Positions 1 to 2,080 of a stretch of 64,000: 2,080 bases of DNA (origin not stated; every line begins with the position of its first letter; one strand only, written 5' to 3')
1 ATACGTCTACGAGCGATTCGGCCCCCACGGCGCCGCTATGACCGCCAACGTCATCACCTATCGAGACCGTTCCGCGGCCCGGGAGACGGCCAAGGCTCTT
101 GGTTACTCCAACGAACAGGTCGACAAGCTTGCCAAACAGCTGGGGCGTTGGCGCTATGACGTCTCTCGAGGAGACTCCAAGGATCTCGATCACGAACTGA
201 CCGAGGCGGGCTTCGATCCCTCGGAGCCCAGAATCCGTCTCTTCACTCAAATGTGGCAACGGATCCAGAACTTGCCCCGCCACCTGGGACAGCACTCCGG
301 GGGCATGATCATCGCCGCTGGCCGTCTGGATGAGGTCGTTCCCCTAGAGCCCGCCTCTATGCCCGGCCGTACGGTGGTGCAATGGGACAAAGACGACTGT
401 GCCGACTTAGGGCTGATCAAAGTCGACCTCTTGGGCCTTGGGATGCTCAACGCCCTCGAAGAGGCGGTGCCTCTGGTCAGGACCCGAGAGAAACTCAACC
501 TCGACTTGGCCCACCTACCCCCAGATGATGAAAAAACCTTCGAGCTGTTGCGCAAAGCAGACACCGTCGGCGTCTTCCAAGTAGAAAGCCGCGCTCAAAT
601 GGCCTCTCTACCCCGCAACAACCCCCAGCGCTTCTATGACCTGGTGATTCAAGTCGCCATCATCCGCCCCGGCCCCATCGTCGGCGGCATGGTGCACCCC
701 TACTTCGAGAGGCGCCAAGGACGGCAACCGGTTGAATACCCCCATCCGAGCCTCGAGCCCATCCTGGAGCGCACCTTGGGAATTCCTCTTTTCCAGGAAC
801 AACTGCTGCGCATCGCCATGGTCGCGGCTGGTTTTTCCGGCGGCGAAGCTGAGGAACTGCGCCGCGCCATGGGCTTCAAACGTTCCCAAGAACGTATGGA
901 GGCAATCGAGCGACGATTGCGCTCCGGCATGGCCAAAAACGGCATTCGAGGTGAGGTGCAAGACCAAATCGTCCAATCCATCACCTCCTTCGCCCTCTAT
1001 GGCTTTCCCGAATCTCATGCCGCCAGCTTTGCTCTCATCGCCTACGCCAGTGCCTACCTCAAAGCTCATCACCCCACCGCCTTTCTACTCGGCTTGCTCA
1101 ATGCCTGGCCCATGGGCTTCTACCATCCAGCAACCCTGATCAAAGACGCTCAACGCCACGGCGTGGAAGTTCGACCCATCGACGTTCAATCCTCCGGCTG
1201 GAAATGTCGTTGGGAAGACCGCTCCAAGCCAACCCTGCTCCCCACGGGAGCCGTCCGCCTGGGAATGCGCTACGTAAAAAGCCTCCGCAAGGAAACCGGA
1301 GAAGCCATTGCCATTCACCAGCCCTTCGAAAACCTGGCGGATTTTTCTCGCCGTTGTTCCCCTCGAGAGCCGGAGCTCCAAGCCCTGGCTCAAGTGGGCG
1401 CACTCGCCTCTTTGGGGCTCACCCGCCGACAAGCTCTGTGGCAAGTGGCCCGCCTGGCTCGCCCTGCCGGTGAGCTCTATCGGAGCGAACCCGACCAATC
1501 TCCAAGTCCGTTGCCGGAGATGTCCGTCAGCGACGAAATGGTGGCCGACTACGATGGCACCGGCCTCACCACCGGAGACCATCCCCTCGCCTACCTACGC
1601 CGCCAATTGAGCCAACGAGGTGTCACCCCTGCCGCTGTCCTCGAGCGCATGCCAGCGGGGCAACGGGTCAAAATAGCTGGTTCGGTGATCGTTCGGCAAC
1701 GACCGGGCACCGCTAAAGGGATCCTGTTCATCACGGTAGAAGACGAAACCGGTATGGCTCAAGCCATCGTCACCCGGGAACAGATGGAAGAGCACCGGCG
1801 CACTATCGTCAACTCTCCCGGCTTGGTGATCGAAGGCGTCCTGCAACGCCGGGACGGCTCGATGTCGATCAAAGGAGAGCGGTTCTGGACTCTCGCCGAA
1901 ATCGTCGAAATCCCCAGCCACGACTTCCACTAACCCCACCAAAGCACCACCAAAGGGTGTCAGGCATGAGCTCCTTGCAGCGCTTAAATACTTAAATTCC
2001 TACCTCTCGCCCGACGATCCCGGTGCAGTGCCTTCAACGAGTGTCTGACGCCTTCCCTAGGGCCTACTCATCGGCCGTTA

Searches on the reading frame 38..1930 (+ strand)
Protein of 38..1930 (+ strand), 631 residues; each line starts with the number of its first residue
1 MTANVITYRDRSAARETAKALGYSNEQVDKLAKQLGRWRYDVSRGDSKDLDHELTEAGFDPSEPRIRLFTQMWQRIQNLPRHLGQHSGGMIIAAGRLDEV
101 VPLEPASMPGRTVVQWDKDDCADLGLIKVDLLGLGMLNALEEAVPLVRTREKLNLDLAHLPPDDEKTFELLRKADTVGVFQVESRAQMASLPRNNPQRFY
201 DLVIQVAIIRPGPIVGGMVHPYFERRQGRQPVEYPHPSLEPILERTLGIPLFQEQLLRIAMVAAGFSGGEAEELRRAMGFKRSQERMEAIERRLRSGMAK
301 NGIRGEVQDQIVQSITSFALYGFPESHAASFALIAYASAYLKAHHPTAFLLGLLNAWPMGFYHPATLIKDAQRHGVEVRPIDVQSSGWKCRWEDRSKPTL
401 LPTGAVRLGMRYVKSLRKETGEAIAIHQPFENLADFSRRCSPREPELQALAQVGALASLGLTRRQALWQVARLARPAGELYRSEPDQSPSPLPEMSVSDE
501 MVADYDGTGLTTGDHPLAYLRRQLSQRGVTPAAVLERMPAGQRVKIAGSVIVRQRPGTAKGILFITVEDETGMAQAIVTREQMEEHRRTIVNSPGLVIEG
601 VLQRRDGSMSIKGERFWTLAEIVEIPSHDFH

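Call 11: search_protein_families(library=pfam, proteins=[window:38-1930:+], max_evalue=0.001)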
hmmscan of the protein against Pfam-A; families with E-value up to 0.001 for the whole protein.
window:38-1930:+ (631 aa): 4 families
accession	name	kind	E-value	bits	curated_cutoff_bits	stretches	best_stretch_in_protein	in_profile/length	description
PF17657.6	DNA_pol3_finger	-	4.8e-55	185.9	22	1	136-302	1-166/166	Bacterial DNA polymerase III alpha subunit finger domain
PF07733.18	DNA_pol3_alpha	-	1.6e-27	97.2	23.9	1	3-133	133-260/260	Bacterial DNA polymerase III alpha NTPase domain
PF14579.12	HHH_6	-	1.3e-16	61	25.6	1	375-466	1-90/90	Helix-hairpin-helix motif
PF01336.31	tRNA_anti-codon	-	6.8e-08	32.8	27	1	544-616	1-72/75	OB-fold nucleic acid binding domain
